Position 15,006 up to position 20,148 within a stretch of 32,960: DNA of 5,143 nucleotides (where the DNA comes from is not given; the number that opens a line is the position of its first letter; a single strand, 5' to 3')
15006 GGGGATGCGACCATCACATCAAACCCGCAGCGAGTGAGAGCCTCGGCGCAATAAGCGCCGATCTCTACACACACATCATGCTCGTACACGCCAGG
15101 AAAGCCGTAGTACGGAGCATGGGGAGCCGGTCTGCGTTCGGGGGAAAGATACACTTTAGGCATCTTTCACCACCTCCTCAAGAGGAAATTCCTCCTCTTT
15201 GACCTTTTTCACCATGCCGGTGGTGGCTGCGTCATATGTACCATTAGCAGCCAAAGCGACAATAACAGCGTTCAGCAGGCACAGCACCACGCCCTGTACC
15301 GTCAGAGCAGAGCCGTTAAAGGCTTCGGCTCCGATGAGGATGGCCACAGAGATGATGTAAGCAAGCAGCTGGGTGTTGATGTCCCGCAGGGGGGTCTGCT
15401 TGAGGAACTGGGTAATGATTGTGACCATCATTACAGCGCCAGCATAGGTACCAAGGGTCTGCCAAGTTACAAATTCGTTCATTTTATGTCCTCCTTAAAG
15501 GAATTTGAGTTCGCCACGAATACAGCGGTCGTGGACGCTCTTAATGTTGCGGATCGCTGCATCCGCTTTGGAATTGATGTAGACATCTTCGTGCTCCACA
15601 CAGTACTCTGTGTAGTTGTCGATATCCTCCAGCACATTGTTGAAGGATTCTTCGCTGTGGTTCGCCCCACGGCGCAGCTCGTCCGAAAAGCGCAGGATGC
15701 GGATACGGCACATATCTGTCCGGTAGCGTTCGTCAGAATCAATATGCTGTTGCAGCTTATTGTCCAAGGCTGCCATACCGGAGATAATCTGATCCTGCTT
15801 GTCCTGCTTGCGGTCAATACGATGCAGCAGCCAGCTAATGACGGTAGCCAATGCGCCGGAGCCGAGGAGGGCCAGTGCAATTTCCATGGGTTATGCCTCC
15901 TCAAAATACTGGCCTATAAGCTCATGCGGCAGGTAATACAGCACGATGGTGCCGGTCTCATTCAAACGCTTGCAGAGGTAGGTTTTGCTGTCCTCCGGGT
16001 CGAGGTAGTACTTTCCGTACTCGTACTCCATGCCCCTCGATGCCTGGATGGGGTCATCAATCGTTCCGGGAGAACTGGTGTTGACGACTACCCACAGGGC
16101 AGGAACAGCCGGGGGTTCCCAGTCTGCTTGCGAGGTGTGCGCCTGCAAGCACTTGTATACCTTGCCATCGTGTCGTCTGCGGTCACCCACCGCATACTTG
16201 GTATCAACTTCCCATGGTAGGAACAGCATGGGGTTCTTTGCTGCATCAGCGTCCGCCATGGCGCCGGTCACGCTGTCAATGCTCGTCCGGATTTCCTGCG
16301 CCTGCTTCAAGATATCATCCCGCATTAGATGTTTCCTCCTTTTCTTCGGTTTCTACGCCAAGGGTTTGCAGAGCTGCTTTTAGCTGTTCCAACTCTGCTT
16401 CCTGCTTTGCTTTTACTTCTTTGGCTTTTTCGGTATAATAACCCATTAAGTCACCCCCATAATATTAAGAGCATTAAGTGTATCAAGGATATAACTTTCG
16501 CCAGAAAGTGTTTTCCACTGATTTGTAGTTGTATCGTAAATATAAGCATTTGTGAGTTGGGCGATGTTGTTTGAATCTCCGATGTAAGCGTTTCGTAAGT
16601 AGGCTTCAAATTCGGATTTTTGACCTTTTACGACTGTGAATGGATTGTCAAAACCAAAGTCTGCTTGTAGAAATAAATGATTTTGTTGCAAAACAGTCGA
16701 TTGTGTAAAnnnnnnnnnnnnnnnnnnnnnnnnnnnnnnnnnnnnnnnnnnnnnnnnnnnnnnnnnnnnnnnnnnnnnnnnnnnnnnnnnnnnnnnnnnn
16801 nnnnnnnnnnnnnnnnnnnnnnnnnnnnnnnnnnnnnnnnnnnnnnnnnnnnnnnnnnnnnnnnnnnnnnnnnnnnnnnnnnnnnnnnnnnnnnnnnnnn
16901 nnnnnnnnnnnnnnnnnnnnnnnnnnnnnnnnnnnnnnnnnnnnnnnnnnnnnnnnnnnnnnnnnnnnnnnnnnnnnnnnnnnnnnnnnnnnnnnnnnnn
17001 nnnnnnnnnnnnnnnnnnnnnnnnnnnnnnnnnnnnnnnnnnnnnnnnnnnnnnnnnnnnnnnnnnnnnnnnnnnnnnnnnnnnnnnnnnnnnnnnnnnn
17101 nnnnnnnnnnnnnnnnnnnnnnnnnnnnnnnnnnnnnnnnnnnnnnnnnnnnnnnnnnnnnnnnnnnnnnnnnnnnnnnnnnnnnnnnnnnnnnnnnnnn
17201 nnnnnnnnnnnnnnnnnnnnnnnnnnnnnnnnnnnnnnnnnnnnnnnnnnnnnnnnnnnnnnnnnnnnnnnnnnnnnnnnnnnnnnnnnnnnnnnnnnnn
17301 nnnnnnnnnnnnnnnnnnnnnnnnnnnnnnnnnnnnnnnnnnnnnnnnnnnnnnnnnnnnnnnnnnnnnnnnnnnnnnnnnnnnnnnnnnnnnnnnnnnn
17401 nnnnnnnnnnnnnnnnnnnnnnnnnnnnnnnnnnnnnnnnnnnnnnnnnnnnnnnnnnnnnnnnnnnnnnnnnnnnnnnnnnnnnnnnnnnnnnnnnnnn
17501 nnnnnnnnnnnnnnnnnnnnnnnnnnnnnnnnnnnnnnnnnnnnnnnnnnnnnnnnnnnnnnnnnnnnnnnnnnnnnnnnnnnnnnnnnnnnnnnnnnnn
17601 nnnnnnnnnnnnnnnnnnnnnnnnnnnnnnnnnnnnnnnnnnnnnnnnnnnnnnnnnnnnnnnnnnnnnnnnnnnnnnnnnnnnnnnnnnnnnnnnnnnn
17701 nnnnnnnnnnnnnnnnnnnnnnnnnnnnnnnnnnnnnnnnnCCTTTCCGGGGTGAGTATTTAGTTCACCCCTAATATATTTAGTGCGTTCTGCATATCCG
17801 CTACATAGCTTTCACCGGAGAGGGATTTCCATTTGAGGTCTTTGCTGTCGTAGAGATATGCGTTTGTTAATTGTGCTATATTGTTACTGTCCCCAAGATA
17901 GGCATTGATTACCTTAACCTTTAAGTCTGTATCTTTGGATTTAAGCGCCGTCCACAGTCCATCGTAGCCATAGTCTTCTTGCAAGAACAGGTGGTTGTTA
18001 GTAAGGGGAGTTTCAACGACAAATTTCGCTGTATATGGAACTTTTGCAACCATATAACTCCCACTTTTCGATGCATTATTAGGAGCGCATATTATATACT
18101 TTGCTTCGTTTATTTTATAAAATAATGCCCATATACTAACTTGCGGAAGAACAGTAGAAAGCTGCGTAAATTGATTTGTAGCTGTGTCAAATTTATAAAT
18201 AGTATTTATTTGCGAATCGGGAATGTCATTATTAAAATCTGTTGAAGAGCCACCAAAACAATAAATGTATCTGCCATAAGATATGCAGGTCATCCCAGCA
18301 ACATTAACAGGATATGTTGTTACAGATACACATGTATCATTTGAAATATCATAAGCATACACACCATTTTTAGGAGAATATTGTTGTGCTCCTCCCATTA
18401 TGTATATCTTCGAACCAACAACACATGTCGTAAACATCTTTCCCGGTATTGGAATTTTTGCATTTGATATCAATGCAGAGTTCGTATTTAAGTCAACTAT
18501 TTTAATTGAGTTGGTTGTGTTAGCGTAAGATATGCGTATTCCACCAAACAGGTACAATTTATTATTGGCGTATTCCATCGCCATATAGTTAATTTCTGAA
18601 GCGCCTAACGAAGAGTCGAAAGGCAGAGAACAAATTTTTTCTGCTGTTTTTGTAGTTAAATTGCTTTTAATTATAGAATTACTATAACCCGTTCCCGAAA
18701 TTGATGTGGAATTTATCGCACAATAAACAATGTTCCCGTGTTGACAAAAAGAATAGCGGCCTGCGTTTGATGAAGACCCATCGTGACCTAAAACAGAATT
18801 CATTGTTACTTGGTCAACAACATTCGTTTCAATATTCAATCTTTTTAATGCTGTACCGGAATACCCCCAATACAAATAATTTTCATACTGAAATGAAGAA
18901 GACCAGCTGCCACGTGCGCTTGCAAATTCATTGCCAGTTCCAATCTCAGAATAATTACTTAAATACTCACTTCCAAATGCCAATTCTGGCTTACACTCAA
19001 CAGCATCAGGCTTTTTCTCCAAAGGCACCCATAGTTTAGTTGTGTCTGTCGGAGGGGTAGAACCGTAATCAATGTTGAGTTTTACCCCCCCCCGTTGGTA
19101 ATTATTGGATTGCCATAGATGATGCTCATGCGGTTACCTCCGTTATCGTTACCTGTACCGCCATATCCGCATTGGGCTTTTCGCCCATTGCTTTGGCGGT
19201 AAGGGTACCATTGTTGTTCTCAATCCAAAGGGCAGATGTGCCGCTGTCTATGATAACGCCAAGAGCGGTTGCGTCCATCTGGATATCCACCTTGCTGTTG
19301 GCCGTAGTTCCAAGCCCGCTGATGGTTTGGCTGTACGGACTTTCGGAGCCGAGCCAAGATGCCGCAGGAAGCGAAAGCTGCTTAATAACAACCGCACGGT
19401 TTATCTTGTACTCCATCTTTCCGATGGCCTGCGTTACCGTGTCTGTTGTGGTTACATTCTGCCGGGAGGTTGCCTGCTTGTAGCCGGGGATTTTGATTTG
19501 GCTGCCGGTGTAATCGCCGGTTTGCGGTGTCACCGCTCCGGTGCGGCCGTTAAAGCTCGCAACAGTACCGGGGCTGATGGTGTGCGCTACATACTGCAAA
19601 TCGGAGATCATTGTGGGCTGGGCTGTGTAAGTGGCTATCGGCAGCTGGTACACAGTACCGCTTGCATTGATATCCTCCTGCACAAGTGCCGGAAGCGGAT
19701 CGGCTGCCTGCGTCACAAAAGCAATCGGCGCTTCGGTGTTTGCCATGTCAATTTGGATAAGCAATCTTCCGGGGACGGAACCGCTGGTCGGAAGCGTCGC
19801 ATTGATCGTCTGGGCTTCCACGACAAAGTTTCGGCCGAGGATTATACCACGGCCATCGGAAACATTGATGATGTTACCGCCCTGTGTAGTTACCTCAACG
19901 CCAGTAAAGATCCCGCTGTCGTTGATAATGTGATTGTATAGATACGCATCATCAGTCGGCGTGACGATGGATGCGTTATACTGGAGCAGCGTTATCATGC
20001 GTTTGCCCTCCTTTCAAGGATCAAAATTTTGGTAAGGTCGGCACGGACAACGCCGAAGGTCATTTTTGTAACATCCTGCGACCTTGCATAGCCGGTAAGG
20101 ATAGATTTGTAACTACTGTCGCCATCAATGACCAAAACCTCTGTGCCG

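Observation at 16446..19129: AT-rich, duplicated Kelch-like beta-propeller receptor-binding cassette with conserved termini and divergent cores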

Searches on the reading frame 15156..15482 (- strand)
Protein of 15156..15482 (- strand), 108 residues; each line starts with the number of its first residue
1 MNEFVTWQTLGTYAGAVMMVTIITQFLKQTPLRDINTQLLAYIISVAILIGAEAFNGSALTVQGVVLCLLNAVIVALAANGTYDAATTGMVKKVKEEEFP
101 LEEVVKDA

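Call 9: search_protein_families(library=pfam, max_evalue=1, proteins=[window:15156-15482:-])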
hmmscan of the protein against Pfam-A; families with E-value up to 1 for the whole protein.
window:15156-15482:- (108 aa): 2 families
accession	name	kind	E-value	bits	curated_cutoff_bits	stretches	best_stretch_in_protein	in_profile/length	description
PF04632.18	FUSC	-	0.059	12.4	30.9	1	7-30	51-74/660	Fusaric acid resistance protein family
PF04351.19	PilP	-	0.2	12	25.6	1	68-108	91-133/146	Pilus assembly protein, PilP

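Call 10: search_protein_families(library=phrogs, max_evalue=0.01, proteins=[window:15156-15482:-])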
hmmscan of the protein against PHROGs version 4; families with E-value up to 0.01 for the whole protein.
window:15156-15482:- (108 aa): 2 families
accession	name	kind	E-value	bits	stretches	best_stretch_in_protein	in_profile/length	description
phrog_18218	-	unknown function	0.00023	22.5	1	17-85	21-94/108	-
phrog_1299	-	lysis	0.0003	21.5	1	15-98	12-91/100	holin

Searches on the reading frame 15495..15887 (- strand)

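Call 9: search_protein_families(library=pfam, max_evalue=1, proteins=[window:15495-15887:-])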
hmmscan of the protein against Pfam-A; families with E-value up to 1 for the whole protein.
window:15495-15887:- (130 aa): 1 family
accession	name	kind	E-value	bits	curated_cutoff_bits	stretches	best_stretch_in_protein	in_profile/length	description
PF07584.16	BatA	-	0.21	12.5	25.9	1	11-49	12-49/77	Aerotolerance regulator N-terminal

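Call 10: search_protein_families(library=phrogs, max_evalue=0.01, proteins=[window:15495-15887:-])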
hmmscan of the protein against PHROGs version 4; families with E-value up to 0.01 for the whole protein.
window:15495-15887:- (130 aa): 1 family
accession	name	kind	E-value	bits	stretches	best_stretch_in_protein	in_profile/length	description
phrog_37604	-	unknown function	4.9e-19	69.6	1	42-124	82-163/168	-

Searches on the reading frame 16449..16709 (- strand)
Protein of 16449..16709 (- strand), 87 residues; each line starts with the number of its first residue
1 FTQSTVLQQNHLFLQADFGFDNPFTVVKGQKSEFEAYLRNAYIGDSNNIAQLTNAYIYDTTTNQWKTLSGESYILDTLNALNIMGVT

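Call 47: search_solved_structures(query=A2, max_evalue=1)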
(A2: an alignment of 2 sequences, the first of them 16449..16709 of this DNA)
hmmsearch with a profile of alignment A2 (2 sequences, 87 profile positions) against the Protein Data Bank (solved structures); distinct sequences matched with E-value up to 1: 2.
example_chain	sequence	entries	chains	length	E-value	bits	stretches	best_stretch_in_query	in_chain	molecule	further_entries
7zma_A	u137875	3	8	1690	0.36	14.3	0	34-87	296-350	Putative polyketide synthase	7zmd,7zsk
7zm9_A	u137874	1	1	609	0.7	13.4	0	34-87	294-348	Putative polyketide synthase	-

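Call 54: search_protein_representatives(alignment_id=A2)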
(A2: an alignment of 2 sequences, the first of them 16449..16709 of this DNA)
Query: 2 sequences, 87 profile positions. Proteins with E-value up to 0.001 (for the whole library): 90; up to 1e-10: 48; up to 1e-30: 21. The best 90 are listed.
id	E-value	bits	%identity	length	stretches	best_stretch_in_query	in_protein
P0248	8.9e-47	173.3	-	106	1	1-87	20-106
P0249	2.1e-46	172.2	-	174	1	1-87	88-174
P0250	1.1e-45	169.9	-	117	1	2-87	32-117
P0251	2.8e-43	162.1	-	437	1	1-87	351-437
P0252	7.0e-43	160.9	-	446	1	2-87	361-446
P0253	8.2e-43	160.6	-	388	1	2-87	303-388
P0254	3.5e-41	155.4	-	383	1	1-87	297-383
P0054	7.4e-41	154.4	-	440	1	1-87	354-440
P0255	3.7e-40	152.1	-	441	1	1-87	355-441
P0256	4.2e-40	152.0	-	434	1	1-87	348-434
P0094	1.5e-39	150.1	-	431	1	1-87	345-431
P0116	2.6e-39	149.4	-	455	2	1-87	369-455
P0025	9.7e-39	147.6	-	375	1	1-87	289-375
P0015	6.1e-38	145.0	-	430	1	1-87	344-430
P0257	6.6e-38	144.9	-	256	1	1-87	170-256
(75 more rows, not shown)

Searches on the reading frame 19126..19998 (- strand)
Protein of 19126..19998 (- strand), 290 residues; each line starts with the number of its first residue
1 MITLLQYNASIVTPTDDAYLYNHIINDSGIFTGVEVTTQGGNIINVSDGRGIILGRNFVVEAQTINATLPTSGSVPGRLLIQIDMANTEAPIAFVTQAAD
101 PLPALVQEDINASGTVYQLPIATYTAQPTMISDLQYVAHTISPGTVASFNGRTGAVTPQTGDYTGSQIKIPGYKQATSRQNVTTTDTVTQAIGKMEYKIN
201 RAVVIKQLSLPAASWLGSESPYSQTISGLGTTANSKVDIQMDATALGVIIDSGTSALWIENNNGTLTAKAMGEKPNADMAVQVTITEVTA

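Call 9: search_protein_families(library=pfam, max_evalue=1, proteins=[window:19126-19998:-])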
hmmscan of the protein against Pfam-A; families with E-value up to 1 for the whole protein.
window:19126-19998:- (290 aa): 0 families

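Call 10: search_protein_families(library=phrogs, max_evalue=0.01, proteins=[window:19126-19998:-])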
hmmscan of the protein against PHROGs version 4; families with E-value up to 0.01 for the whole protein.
window:19126-19998:- (290 aa): 2 families
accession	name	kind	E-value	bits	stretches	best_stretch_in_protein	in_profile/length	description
phrog_16348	-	unknown function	0.00035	20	1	145-184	193-227/818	-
phrog_17153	-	unknown function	0.00082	19.9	1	144-192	17-67/288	-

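Call 52: find_homologous_proteins(query=window:19129-19998:-)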
Query window:19129-19998:- (290 aa): 191 proteins with E <= 0.001 among 1502 candidates; the best 120 are listed.
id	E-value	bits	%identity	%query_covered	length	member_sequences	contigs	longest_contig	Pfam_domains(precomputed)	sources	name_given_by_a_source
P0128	2.7e-176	602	98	99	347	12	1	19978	-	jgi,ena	jgi:hypothetical protein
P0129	2.1e-171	586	93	100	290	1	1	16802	-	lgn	-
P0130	2.4e-169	580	93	100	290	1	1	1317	-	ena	-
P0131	3.1e-169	579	92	100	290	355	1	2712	-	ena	-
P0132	3.1e-169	579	92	100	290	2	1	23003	-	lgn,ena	-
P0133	3.2e-169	579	92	100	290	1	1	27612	-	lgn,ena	-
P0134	1.3e-168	577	92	100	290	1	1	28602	-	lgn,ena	-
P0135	2.0e-168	576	92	100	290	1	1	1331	-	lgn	-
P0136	4.5e-168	575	91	100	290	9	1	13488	-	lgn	-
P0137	8.5e-168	574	91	100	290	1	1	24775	-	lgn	-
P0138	1.2e-167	574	92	100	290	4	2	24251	-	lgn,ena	-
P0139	1.5e-167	574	93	100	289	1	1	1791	-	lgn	-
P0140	1.5e-167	574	91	100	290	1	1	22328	-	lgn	-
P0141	1.7e-167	573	91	100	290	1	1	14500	-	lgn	-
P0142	2.3e-167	573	92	100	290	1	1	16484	-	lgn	-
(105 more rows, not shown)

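Call 67: predict_structure(alignment_id=A3)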
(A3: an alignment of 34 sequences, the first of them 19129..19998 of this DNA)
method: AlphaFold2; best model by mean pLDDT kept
length: 290 residues; sequences in the alignment: 34
mean_pLDDT: 72.7   pTM: 0.52
mean pLDDT of the five models: 72.7, 72.0, 71.9, 69.7, 65.7
residues with pLDDT >= 90: 96; 70-90: 86; 50-70: 37; < 50: 71
segments of 3 or more residues with pLDDT < 50: 7-27, 140-179, 196-202
pLDDT, mean of each block of 10 residues (from residue 1): 63 40 47 76 85 74 92 95 87 94 85 80 93 76 39 35 34 41 52 48 69 93 86 84 90 93 91 93 73
secondary structure, 60 per line:
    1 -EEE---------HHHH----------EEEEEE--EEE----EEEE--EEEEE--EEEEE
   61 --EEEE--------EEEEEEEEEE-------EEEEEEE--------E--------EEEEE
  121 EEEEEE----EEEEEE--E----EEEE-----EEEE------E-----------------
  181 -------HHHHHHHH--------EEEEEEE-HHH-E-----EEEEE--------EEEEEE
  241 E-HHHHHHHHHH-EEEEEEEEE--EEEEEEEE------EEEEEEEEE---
elements in order: E2-4 H14-17 E28-33 E36-38 E43-46 E49-53 E56-60 E63-66 E75-84 E92-98 E116-126 E131-136 E144-147 E153-156 H188-195 E204-210 E222-226 E235-241 H243-252 E254-262 E265-272 E279-287

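Call 71: fold_search(model_id=the predicted structure, library=pdb)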
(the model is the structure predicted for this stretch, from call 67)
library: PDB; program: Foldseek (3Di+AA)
matches with E <= 10: 543; with E <= 0.001: 6
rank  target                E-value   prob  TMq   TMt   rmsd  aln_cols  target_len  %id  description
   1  2bsd_A                4.7e-08  1.00  0.37  0.41  17.6       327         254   12  Structure of Lactococcal Bacteriophage p2 Receptor Binding Protein (released 2005-11-02)
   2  1zru_B                9.3e-07  1.00  0.36  0.41  17.3       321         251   12  structure of the lactophage p2 receptor binding protein in complex with glycerol (released 2006-03-28)
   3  2wzp_A                1.2e-06  1.00  0.34  0.37  18.4       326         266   12  Structures of Lactococcal Phage p2 Baseplate Shed Light on a Novel Mechanism of Host Attachment and Activation in Siph (released 2010-02-16)
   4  1zru_A                1.8e-06  1.00  0.37  0.42  17.5       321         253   12  structure of the lactophage p2 receptor binding protein in complex with glycerol (released 2006-03-28)
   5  2x53_A                2.1e-06  1.00  0.34  0.37  18.4       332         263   12  Structure of the phage p2 baseplate in its activated conformation with Sr (released 2010-02-16)
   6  8kec_A                5.9e-04  1.00  0.25  0.19  16.5       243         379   14  Cyanophage A-1(L) tail fiber (released 2024-04-10)
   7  8kec_B                2.7e-03  0.99  0.25  0.20  19.0       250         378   12  Cyanophage A-1(L) tail fiber (released 2024-04-10)
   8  2xc8_B                3.0e-03  1.00  0.24  0.45   7.1       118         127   16  Crystal structure of the gene 22 product of the Bacillus subtilis SPP1 phage (released 2010-06-09)
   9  2xc8_A                9.1e-03  1.00  0.25  0.49   6.7       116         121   16  Crystal structure of the gene 22 product of the Bacillus subtilis SPP1 phage (released 2010-06-09)
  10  9eui_Q                1.9e-02  0.15  0.16  0.06  29.3       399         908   10  Cryo-EM structure of Staphylococcus aureus bacteriophage phi812 baseplate in the post-contraction state - complete (released 2025-04-09)
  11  2f6a_B                2.6e-02  0.21  0.17  0.16  18.5       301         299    6  Collagen Adhesin and Collagen Complex Structure (released 2006-12-12)
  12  9euj_G                2.9e-02  0.12  0.15  0.06  23.7       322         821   11  Cryo-EM structure of Staphylococcus aureus bacteriophage phi812 baseplate in the post-contraction state - sheath initi (released 2025-04-09)
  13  6cl5_A                3.1e-02  0.15  0.18  0.15  51.9       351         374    8  Structure of P. aeruginosa R1 pyocin fiber PALES_06171 comprising C-terminal residues 323-701 (released 2018-06-27)
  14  4g1e_A                3.3e-02  0.06  0.09  0.05  21.0       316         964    8  Crystal structure of integrin alpha V beta 3 with coil-coiled tag. (released 2012-12-12)
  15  9e8a_A                3.4e-02  0.06  0.10  0.05  20.2       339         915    7  Integrin aIIbb3 bent conformation from human platelet membrane crude preparation (released 2025-10-15)
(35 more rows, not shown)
